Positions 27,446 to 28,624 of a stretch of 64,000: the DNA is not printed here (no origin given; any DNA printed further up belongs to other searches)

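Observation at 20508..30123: Non-canonical operon: CoA ligase, atypical amidohydrolase, Rieske oxygenase, exported amidase, SDR, MFS, two Lrp genes (plus a second Rieske gene)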

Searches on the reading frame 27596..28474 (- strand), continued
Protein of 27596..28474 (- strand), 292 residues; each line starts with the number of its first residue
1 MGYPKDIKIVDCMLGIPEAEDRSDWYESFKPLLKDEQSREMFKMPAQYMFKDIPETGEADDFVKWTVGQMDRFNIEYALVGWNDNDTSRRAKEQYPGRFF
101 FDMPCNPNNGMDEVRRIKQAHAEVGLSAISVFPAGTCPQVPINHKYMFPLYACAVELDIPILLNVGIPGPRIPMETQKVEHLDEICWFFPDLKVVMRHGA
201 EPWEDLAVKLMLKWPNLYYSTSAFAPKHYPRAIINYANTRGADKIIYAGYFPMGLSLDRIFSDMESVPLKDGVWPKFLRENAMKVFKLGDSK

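Call 61: find_encoding_contigs(protein=P0144, flank=8000, max_places=2)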
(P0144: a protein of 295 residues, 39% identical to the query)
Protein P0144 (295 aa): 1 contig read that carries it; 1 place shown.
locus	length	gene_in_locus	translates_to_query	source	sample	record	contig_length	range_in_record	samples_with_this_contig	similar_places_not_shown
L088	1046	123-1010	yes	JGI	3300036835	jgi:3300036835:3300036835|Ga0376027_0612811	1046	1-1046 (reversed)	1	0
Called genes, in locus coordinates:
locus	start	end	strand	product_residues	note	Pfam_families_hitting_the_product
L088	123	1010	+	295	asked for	PF04909:Amidohydro_2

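Call 62: predict_structure(alignment_id=A1)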
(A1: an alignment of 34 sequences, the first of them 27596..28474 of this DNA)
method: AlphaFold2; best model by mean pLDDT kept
length: 292 residues; sequences in the alignment: 34
mean_pLDDT: 90.9   pTM: 0.90
mean pLDDT of the five models: 90.9, 90.4, 90.3, 89.7, 89.1
residues with pLDDT >= 90: 224; 70-90: 40; 50-70: 21; < 50: 7
segments of 3 or more residues with pLDDT < 50: 45-49
pLDDT, mean of each block of 10 residues (from residue 1): 91 89 72 75 53 63 95 98 94 97 98 98 98 94 98 99 92 91 98 96 97 98 91 98 97 89 96 98 93 43
secondary structure, 60 per line:
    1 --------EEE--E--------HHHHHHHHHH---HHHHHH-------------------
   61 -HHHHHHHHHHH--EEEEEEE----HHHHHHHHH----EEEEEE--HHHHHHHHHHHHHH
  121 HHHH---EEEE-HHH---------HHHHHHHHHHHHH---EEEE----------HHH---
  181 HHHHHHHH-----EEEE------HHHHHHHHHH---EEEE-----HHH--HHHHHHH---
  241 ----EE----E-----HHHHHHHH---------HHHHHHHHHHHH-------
elements in order: E9-11 H23-32 H36-41 H62-72 E75-81 H86-94 E99-104 H107-124 E128-131 H145-157 E161-164 H181-188 E194-197 H204-213 E217-220 H231-237 H257-264 H274-285

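Call 65: fold_search(model_id=the predicted structure, library=pdb)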
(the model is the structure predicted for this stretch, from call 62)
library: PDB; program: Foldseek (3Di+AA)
matches with E <= 10: 1666; with E <= 0.001: 87
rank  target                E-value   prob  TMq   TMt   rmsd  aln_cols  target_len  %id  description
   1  3irs_A                4.9e-14  1.00  0.70  0.73   6.3       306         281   22  CRYSTAL STRUCTURE OF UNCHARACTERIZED TIM-BARREL PROTEIN BB4693 FROM Bordetella bronchiseptica (released 2009-09-01)
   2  4qrn_D                1.2e-10  1.00  0.67  0.57   6.5       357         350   16  HIGH-RESOLUTION CRYSTAL STRUCTURE of 5-CARBOXYVANILLATE DECARBOXYLASE (TARGET EFI-505250) FROM NOVOSPHINGOBIUM AROMATI (released 2014-08-06)
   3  4inf_A                1.3e-10  1.00  0.67  0.57   6.6       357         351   16  Crystal structure of amidohydrolase saro_0799 (target efi-505250) from novosphingobium aromaticivorans dsm 12444 with  (released 2013-01-16)
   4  4qs5_C                2.5e-10  1.00  0.66  0.57   7.0       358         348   16  CRYSTAL STRUCTURE of 5-CARBOXYVANILLATE DECARBOXYLASE LIGW2 FROM NOVOSPHINGOBIUM AROMATICIVORANS DSM 12444 (TARGET EFI (released 2014-08-06)
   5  4inf_B                4.4e-10  1.00  0.69  0.59   6.0       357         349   16  Crystal structure of amidohydrolase saro_0799 (target efi-505250) from novosphingobium aromaticivorans dsm 12444 with  (released 2013-01-16)
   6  4qs5_A                4.4e-10  1.00  0.66  0.56   7.0       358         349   16  CRYSTAL STRUCTURE of 5-CARBOXYVANILLATE DECARBOXYLASE LIGW2 FROM NOVOSPHINGOBIUM AROMATICIVORANS DSM 12444 (TARGET EFI (released 2014-08-06)
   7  2dvt_B                8.0e-10  1.00  0.64  0.58   7.3       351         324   15  Crystal Structure of 2,6-Dihydroxybenzoate Decarboxylase from Rhizobium (released 2006-09-19)
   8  2dvt_A                3.4e-09  1.00  0.64  0.58   7.0       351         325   15  Crystal Structure of 2,6-Dihydroxybenzoate Decarboxylase from Rhizobium (released 2006-09-19)
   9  2dvt_D                4.1e-09  1.00  0.63  0.58   6.9       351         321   15  Crystal Structure of 2,6-Dihydroxybenzoate Decarboxylase from Rhizobium (released 2006-09-19)
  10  2dvu_C                9.8e-09  1.00  0.64  0.58   7.2       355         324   15  Crystal Structure of 2,6-Dihydroxybenzoate Decarboxylase Complexed with 2,6-Dihydroxybenzoate (released 2006-09-19)
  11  2dvt_C                1.2e-08  1.00  0.64  0.59   6.9       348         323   14  Crystal Structure of 2,6-Dihydroxybenzoate Decarboxylase from Rhizobium (released 2006-09-19)
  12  4l6d_A                1.9e-08  1.00  0.68  0.60   5.4       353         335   12  Crystal structure of 5-carboxyvanillate decarboxylase from Sphingomonas paucimobilis complexed with vanillic acid (released 2013-11-13)
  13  3s4t_B                2.4e-08  1.00  0.67  0.61   5.7       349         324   16  Crystal structure of putative amidohydrolase-2 (EFI-target 500288)from Polaromonas sp. JS666 (released 2011-08-24)
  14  3cjp_A                2.5e-08  1.00  0.59  0.65   5.4       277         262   16  Crystal structure of an uncharacterized amidohydrolase CAC3332 from Clostridium acetobutylicum (released 2008-03-25)
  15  7bp1_D                2.8e-08  1.00  0.63  0.57   6.7       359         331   13  Crystal structure of 2, 3-dihydroxybenzoic acid decarboxylase from Fusarium oxysporum in complex with Catechol (released 2020-07-15)
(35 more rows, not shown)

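Call 73: search_solved_structures(query=A1, max_evalue=0.01, show_alignments=4)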
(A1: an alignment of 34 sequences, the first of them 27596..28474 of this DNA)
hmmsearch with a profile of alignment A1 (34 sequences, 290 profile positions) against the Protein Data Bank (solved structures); distinct sequences matched with E-value up to 0.01: 42.
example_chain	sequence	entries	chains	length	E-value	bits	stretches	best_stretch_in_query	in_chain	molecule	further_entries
3irs_A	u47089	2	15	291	4.6e-38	134.8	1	49-287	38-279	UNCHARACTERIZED PROTEIN BB4693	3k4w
4inf_A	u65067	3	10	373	2e-14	57.3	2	28-164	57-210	METAL-DEPENDENT HYDROLASE | 5-Carboxyvanillate Decarboxylase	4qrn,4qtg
4qs5_A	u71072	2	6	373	3.8e-14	56.4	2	28-164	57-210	Ligw2 Decarboxylase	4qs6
3s4t_A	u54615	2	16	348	7.3e-10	42.3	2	216-289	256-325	Amidohydrolase 2 | Gamma-resorcylate decarboxylase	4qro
2gwg_A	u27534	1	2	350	1.7e-09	41.1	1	45-200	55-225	4-oxalomesaconate hydratase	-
3cjp_A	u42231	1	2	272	5.2e-09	39.5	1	173-289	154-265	Predicted amidohydrolase, dihydroorotase family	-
4icm_A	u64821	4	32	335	7e-09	39.1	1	60-172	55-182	5-carboxyvanillate decarboxylase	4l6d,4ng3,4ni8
8sm6_A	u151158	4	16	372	9.4e-08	35.4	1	84-171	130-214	Amidohydrolase family protein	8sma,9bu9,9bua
2dvt_A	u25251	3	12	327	9.6e-08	35.3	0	231-289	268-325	Thermophilic reversible gamma-resorcylate decarboxylase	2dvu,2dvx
6m53_A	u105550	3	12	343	1.6e-07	34.6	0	216-289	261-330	2,3-dihydroxybenzoate decarboxylase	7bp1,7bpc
7wmb_A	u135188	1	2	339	3.5e-07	33.5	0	216-289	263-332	Amidohydrolase 2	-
7wjr_A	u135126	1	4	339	4.1e-07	33.3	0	216-289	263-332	2,3-dihydroxybenzoate decarboxylase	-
7wkm_A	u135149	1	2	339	4.4e-07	33.2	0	216-289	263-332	Amidohydrolase 2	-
3nur_A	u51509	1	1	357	4.7e-07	33.1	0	60-163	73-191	Amidohydrolase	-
7a19_A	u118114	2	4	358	5.4e-07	32.9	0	216-289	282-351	Amidohydrolase 2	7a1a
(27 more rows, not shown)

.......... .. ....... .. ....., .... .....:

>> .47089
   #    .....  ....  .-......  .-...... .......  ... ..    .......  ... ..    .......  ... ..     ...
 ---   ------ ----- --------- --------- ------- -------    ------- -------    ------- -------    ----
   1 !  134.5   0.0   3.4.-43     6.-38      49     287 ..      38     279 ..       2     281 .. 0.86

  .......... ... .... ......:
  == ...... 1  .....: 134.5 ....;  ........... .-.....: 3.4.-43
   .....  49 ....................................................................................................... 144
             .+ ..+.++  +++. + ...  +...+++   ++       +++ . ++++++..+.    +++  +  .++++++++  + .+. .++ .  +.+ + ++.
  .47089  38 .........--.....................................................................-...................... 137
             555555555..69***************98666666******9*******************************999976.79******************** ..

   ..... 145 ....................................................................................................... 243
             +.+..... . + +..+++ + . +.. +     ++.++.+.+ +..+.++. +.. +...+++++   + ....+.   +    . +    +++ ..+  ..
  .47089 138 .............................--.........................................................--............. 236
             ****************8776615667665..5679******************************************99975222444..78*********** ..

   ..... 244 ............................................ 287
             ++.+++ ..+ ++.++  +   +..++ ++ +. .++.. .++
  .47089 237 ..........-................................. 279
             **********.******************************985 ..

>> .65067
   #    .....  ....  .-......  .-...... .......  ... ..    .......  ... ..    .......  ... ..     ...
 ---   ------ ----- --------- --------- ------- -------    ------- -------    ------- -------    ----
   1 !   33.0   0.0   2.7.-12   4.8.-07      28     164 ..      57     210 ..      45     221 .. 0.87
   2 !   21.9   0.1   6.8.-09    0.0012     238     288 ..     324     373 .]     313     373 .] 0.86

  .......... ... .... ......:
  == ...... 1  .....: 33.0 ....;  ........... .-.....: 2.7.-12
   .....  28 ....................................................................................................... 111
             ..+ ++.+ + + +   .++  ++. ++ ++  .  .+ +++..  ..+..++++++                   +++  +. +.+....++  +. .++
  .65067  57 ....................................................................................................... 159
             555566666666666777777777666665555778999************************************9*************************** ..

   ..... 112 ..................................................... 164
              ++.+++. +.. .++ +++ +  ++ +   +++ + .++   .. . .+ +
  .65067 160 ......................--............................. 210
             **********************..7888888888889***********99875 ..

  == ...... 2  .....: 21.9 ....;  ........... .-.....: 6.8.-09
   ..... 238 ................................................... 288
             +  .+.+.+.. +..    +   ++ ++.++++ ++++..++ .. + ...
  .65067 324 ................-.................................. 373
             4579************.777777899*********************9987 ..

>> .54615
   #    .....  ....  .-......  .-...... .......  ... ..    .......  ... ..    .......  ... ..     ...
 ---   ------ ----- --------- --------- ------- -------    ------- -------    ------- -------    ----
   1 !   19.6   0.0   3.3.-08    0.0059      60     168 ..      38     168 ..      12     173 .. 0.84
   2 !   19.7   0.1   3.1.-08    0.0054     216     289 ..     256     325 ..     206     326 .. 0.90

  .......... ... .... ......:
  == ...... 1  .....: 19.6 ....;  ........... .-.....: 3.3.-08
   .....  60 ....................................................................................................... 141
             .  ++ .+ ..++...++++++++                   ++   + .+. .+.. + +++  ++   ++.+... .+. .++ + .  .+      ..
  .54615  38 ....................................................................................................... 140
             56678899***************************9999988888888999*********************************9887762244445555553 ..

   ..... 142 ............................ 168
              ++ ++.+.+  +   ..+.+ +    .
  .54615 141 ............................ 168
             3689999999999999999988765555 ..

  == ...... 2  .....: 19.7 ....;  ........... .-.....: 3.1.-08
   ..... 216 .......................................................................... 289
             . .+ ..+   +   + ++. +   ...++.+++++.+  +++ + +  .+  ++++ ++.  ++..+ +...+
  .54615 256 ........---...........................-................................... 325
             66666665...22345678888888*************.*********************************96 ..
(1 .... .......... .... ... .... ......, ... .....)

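Call 79: find_encoding_contigs(protein=P0123, flank=7000, max_places=2)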
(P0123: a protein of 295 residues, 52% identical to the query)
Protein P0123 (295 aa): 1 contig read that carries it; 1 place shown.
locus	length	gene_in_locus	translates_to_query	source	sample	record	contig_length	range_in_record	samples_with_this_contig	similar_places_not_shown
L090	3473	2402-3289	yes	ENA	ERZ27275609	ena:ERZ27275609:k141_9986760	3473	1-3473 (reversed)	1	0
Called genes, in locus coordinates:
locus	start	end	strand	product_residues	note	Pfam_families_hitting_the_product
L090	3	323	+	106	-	?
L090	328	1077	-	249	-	PF02586:SRAP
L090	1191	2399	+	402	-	PF04909:Amidohydro_2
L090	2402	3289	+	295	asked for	PF04909:Amidohydro_2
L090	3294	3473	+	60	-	?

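Call 80: find_encoding_contigs(protein=P0128, flank=7000, max_places=2)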
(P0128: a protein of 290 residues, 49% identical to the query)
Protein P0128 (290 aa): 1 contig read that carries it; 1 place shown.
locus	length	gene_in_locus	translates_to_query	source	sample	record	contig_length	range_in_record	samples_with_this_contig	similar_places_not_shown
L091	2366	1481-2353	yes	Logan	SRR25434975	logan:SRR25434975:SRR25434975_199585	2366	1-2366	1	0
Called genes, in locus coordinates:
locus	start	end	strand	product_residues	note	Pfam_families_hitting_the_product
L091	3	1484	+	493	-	?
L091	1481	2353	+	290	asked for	PF04909:Amidohydro_2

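Call 81: find_encoding_contigs(protein=P0169, flank=7000, max_places=2)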
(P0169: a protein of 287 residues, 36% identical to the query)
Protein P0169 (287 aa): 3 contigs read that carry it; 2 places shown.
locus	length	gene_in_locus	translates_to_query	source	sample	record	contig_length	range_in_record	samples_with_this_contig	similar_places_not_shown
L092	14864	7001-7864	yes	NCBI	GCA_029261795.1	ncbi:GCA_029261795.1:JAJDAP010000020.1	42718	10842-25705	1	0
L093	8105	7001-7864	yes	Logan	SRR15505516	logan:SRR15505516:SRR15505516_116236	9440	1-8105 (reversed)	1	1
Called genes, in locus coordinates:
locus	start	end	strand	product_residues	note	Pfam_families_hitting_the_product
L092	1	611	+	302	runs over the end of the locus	PF01497:Peripla_BP_2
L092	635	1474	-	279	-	PF11604:CusF_Ec, PF00578:AhpC-TSA, PF02630:SCO1-SenC, PF08534:Redoxin (weak)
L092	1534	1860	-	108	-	-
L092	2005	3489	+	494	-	PF07695:7TMR-DISM_7TM (weak), PF02518:HATPase_c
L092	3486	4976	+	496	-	PF00512:HisKA, PF02518:HATPase_c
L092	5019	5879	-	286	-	PF00378:ECH_1, PF16113:ECH_2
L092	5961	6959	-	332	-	PF00288:GHMP_kinases_N, PF08544:GHMP_kinases_C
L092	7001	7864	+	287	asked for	PF04909:Amidohydro_2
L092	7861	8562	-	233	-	-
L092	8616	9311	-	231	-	PF03372:Exo_endo_phos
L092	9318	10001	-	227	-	PF04028:DUF374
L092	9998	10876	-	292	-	PF00892:EamA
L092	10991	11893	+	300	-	PF01040:UbiA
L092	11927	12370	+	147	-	PF04238:DUF420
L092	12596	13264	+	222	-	PF13442:Cytochrome_CBB3 (faint), PF00034:Cytochrom_C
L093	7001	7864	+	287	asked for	PF04909:Amidohydro_2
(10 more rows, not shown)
